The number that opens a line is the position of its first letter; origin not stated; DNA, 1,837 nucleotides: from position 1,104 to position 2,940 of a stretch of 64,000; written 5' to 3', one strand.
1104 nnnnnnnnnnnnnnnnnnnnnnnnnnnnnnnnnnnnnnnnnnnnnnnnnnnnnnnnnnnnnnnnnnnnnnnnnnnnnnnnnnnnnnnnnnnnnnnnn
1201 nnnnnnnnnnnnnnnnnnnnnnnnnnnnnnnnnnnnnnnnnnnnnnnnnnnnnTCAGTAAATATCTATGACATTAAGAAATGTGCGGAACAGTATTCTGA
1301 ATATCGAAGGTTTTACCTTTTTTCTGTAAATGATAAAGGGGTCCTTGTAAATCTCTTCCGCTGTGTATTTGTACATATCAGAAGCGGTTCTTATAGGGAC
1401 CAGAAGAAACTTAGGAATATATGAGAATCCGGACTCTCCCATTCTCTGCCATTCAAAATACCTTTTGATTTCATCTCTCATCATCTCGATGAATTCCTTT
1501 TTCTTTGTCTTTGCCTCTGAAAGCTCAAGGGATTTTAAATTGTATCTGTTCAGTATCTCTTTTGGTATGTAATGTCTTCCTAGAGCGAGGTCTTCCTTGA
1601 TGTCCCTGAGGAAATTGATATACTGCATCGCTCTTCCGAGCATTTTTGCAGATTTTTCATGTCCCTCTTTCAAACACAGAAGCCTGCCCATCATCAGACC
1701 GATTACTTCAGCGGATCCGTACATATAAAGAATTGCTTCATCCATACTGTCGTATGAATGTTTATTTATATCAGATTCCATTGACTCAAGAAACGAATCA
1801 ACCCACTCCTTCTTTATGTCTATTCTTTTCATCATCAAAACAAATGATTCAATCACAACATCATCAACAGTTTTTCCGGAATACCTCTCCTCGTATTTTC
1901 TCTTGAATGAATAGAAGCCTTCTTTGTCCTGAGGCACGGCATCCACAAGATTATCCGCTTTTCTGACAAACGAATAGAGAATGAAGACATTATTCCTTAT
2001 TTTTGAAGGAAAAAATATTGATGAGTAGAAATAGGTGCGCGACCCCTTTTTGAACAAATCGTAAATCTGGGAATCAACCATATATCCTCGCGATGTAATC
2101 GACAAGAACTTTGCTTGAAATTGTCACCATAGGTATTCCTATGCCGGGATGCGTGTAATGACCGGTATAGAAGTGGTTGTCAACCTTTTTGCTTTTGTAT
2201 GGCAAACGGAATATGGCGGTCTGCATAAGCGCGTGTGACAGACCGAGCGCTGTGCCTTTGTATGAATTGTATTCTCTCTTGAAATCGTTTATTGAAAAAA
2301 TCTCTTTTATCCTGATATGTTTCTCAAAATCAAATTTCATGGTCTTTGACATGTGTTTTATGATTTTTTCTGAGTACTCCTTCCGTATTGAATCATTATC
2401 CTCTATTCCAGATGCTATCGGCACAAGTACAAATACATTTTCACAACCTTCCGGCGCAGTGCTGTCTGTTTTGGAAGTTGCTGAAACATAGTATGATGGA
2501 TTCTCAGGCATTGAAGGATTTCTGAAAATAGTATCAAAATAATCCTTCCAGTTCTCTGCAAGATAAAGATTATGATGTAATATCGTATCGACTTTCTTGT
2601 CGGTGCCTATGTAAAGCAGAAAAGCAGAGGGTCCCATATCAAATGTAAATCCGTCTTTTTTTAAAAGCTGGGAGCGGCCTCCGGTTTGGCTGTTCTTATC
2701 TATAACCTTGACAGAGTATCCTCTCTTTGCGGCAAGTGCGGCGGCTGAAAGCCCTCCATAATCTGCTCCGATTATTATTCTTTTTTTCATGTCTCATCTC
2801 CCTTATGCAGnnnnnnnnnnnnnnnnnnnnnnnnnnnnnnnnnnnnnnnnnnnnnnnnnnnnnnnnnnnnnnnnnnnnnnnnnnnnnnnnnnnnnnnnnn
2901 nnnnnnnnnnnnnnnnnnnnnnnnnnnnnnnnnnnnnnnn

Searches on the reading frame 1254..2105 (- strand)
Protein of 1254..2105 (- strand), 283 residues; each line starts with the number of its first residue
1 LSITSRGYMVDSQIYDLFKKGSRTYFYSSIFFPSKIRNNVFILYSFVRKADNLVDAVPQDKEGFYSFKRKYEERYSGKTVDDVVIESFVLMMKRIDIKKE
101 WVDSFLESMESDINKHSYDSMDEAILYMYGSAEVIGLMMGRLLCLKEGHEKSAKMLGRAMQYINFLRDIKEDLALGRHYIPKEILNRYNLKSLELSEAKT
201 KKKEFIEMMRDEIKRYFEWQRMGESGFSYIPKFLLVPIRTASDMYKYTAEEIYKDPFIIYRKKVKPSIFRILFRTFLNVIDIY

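Call 28: search_protein_families(library=pfam, proteins=[window:1254-2105:-], max_evalue=0.0001)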
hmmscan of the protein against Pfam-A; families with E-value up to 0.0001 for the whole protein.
window:1254-2105:- (283 aa): 1 family
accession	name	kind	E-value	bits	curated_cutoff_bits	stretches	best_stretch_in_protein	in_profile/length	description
PF00494.24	SQS_PSY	-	4.2e-51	174.6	26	1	19-267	2-260/263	Squalene/phytoene synthase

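Call 35: search_protein_families(library=ncbifam, proteins=[window:1254-2105:-], max_evalue=0.0001)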
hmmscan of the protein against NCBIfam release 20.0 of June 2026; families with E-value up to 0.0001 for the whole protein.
window:1254-2105:- (283 aa): 6 families
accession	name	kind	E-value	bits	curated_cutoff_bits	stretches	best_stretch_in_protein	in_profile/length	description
TIGR03465.1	HpnD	equivalog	1.7e-31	109.3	278.6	1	22-270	6-256/267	presqualene diphosphate synthase HpnD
NF045921.1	PhytnSynCrtBRhod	equivalog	1.4e-27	97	500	1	16-254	12-251/307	15-cis-phytoene synthase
TIGR03464.1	HpnC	equivalog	1.5e-24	87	250.45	1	28-264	12-251/267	squalene synthase HpnC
NF045686.1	PhytoSynCyanob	equivalog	2e-24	86.3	550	1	18-263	28-288/310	15-cis-phytoene synthase CrtB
NF042419.1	Phyto_syn_CrtB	equivalog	1.1e-20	74.4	480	1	18-246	11-250/306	15-cis-phytoene synthase CrtB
TIGR01559.1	squal_synth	equivalog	5.3e-08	32.4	286.75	1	14-203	6-221/337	squalene synthase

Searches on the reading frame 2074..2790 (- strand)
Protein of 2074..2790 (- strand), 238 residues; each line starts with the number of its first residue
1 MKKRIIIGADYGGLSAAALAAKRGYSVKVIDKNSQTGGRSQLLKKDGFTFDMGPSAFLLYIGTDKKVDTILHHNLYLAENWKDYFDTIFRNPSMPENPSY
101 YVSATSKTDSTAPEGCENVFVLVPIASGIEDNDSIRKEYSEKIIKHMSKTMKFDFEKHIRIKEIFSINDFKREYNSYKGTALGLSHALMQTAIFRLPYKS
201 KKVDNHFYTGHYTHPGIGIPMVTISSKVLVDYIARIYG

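Call 28: search_protein_families(library=pfam, proteins=[window:2074-2790:-], max_evalue=0.0001)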
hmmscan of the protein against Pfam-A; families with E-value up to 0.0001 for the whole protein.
window:2074-2790:- (238 aa): 2 families
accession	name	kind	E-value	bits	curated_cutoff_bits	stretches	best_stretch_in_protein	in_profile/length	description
PF13450.12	NAD_binding_8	-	1.1e-12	48.5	21.9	1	6-59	1-54/68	NAD(P)-binding Rossmann-like domain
PF01593.30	Amino_oxidase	-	8.2e-10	39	19.8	1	12-58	2-48/443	Flavin containing amine oxidoreductase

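Call 35: search_protein_families(library=ncbifam, proteins=[window:2074-2790:-], max_evalue=0.0001)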
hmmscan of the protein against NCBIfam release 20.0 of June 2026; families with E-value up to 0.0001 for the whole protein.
window:2074-2790:- (238 aa): 15 families
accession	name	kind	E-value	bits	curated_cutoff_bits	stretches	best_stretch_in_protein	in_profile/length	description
NF058655.1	CrtID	equivalog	1.2e-85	288.2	640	2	54-228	301-476/478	bifunctional phytoene desaturase/3,4-desaturase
TIGR02734.1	crtI_fam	subfamily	2.5e-61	207.9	238.1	2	52-233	299-488/504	phytoene desaturase family protein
NF042421.1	hydcarot_desat_CrtD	equivalog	2.3e-41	141.8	500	2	55-234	303-484/487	1-hydroxycarotenoid 3,4-desaturase CrtD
NF045637.1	carotdesatCrtDProt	equivalog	1.3e-27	96.5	580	2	67-230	316-479/485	1-hydroxycarotenoid 3,4-desaturase CrtD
TIGR02733.1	desat_CrtD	equivalog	7.9e-18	64.4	549.7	2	4-54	4-54/492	C-3',4' desaturase CrtD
TIGR02730.1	carot_isom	equivalog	2.8e-10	39.6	586.9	1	5-58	4-57/493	carotenoid isomerase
NF005548.0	PRK07208.1-4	equivalog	9.5e-09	34.4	389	1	2-61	4-63/488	hypothetical protein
NF008843.0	PRK11883.1-3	equivalog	6.3e-08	32.1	406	1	1-78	1-78/424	protoporphyrinogen oxidase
NF005545.0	PRK07208.1-1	equivalog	4.3e-07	28.7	451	1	5-57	11-64/504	hypothetical protein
NF045689.1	BCarotKetCrtO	equivalog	3e-06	26.1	1000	0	4-40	6-42/563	beta-carotene ketolase CrtO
NF008845.0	PRK11883.1-5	equivalog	5.6e-06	24.9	560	1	2-58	5-67/468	protoporphyrinogen oxidase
TIGR03467.1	HpnE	equivalog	7.4e-06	25.5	283.05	1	5-53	2-52/430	hydroxysqualene dehydroxylase HpnE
TIGR03997.1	mycofact_OYE_2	equivalog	8.2e-06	24.5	793.15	1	2-43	380-421/645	mycofactocin system FadH/OYE family oxidoreductase 2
NF045599.1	bili_reduct_long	exception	1.5e-05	23.5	750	1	2-41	382-421/641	bilirubin reductase, long form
NF004789.0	PRK06134.1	subfamily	7.6e-05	21.4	747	1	5-40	16-51/581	FAD-dependent oxidoreductase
